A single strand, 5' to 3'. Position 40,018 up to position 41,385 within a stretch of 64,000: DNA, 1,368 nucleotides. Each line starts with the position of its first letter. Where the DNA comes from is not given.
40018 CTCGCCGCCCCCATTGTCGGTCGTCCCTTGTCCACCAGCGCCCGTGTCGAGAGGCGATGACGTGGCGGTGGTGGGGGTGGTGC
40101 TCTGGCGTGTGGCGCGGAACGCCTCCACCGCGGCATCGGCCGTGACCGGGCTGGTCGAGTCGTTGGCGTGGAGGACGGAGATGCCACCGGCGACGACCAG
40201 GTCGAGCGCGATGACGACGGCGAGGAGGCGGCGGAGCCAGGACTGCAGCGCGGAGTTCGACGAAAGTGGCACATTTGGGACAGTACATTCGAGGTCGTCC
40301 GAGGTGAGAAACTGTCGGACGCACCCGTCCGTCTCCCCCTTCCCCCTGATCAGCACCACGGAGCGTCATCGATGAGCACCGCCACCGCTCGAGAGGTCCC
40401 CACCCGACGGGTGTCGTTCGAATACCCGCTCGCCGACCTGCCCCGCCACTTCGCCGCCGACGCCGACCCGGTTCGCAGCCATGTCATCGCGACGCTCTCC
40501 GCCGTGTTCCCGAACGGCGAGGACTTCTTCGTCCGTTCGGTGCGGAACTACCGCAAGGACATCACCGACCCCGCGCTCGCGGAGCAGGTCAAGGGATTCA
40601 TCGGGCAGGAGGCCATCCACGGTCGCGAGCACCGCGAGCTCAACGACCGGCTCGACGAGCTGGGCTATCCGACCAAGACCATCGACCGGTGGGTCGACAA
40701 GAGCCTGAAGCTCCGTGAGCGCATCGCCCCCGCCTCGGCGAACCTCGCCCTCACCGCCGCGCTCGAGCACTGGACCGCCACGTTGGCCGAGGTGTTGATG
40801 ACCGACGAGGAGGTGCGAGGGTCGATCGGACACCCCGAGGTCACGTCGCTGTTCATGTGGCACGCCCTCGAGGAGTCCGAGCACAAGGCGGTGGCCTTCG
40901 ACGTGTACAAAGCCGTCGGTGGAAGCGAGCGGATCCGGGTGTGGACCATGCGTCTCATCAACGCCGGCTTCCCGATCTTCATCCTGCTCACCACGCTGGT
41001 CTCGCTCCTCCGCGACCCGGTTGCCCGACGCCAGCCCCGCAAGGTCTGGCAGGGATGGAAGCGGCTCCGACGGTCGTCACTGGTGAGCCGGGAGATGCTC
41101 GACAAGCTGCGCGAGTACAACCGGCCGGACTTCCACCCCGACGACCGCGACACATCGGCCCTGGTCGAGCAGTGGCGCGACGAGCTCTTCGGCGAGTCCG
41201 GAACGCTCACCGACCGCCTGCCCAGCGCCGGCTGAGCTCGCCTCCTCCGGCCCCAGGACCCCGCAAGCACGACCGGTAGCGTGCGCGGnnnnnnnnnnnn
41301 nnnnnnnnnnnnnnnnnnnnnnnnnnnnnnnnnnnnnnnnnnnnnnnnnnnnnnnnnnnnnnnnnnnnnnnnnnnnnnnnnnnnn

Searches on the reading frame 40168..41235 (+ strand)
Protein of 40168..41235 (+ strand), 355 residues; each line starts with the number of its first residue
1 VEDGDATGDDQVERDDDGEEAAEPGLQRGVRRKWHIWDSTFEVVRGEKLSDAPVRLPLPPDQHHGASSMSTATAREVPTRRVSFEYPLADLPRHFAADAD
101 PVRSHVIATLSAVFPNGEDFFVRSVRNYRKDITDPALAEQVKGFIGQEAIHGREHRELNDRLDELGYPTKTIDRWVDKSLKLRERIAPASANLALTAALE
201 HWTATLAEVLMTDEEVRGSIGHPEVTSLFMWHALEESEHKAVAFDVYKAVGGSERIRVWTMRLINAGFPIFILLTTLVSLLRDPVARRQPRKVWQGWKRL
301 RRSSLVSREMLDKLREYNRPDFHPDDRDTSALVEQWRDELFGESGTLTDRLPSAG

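Call 44: search_protein_families(library=pfam, proteins=[window:40168-41235:+], max_evalue=0.001)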
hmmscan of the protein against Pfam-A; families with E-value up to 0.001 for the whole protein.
window:40168-41235:+ (355 aa): 1 family
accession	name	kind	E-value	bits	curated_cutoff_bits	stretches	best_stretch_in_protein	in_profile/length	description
PF10118.14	Metal_hydrol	-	2.7e-77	260.2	33.2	1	79-328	2-247/247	Predicted metal-dependent hydrolase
